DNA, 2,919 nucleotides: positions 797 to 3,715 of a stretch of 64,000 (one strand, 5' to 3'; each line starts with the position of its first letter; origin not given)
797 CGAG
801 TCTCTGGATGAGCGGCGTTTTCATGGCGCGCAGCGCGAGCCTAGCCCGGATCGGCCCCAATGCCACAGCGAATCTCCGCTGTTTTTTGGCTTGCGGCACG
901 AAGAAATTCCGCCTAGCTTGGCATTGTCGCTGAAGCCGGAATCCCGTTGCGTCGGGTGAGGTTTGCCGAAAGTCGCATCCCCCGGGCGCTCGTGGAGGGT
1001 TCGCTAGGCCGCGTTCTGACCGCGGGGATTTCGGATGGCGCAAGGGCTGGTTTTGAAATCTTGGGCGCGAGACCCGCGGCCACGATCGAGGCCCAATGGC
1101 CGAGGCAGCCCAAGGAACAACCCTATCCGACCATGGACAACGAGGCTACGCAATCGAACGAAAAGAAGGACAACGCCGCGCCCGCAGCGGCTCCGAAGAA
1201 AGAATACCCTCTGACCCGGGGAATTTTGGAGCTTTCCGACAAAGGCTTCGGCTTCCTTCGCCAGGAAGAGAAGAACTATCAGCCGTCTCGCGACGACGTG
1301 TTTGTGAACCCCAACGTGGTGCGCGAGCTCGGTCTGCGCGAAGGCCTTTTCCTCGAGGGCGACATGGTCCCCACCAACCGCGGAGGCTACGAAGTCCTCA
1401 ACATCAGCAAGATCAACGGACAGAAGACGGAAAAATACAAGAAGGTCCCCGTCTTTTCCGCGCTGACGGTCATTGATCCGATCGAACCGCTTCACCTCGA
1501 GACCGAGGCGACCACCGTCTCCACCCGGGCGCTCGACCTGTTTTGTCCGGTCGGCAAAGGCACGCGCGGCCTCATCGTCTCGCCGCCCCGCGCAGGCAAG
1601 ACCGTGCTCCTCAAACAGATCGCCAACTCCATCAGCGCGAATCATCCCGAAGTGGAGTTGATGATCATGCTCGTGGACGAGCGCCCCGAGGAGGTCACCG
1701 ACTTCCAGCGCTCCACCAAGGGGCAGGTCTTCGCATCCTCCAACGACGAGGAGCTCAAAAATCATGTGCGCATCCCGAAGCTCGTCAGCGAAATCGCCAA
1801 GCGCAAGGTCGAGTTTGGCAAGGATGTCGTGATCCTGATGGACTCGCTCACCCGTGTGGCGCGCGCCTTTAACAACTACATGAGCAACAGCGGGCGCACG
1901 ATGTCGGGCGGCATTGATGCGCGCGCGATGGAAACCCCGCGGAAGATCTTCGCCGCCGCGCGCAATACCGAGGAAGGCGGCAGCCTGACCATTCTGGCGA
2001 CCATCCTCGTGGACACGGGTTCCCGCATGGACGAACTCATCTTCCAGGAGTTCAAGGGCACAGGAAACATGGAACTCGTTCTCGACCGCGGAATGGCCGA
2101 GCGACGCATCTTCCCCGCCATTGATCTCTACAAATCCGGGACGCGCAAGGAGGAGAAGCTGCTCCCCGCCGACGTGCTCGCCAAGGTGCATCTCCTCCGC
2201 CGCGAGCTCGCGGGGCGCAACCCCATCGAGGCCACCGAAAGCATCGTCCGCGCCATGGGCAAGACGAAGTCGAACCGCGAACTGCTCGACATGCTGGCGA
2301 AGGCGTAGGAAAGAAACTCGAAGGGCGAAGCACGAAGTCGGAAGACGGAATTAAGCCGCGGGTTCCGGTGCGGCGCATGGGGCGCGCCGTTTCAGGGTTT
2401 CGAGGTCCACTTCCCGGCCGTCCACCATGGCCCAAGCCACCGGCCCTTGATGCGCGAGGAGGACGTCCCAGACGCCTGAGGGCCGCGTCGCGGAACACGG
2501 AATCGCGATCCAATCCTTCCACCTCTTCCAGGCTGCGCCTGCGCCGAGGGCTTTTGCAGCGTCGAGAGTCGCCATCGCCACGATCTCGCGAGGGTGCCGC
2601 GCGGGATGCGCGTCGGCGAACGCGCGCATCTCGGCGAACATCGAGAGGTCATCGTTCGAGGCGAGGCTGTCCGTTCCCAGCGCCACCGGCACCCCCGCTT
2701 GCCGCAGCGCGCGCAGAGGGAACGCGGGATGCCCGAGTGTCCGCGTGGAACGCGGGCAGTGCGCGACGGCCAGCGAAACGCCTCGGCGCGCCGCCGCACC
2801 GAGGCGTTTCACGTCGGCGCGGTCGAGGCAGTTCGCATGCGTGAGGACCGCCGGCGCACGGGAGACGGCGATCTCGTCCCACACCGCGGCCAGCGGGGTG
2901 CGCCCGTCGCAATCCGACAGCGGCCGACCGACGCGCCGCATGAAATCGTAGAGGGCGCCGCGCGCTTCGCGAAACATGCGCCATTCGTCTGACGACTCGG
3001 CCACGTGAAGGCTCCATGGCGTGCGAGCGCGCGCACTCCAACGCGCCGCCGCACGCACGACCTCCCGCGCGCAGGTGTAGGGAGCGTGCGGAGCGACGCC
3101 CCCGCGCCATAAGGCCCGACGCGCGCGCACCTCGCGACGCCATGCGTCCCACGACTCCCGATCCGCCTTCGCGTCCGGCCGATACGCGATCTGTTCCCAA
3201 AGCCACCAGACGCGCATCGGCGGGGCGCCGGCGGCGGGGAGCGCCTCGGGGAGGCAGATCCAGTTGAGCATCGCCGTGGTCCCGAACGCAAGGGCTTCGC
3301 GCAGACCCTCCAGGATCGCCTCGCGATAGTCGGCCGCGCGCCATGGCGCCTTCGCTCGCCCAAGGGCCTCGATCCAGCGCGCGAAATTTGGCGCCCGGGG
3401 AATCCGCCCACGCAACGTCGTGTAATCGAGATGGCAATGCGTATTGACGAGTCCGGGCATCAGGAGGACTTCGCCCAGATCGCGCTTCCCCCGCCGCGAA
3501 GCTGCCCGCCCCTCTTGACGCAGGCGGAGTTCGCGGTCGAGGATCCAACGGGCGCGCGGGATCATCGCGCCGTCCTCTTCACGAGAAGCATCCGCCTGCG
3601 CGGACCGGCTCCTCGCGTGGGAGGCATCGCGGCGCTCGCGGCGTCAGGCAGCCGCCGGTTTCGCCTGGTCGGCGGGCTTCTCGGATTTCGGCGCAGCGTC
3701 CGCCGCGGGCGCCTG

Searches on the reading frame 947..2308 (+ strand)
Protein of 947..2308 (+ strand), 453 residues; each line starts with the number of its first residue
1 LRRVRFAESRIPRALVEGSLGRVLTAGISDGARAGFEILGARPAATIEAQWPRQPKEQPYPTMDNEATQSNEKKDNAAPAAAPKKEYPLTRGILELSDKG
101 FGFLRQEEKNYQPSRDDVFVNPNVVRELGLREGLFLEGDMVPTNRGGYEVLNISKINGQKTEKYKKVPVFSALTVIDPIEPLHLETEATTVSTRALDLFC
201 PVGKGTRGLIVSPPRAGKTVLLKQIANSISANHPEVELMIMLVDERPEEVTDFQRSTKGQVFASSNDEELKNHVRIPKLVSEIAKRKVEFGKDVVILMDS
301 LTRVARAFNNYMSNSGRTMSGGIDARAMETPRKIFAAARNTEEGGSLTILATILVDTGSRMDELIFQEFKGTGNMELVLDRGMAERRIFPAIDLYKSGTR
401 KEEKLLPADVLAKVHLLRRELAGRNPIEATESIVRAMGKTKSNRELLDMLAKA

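Call 61: search_protein_families(library=pfam, proteins=[window:947-2308:+], max_evalue=0.00001)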
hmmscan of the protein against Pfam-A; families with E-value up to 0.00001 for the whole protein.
window:947-2308:+ (453 aa): 2 families
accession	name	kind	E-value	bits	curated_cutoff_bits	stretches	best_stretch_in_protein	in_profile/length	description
PF00006.31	ATP-synt_ab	-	1.6e-25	90.4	29.5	1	193-397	2-211/213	ATP synthase alpha/beta family, nucleotide-binding domain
PF07497.18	Rho_RNA_bind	-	1.4e-15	57.3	27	1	91-162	2-73/73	Rho termination factor, RNA-binding domain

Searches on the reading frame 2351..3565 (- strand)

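Call 61: search_protein_families(library=pfam, proteins=[window:2351-3565:-], max_evalue=0.00001)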
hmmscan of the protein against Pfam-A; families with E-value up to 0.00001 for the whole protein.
window:2351-3565:- (404 aa): 2 families
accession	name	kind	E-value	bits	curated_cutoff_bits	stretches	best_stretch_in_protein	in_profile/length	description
PF01979.26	Amidohydro_1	-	2.4e-27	96.5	25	1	35-341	2-299/345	Amidohydrolase family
PF07969.17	Amidohydro_3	-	7.3e-06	26.2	29.7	0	78-342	155-426/472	Amidohydrolase family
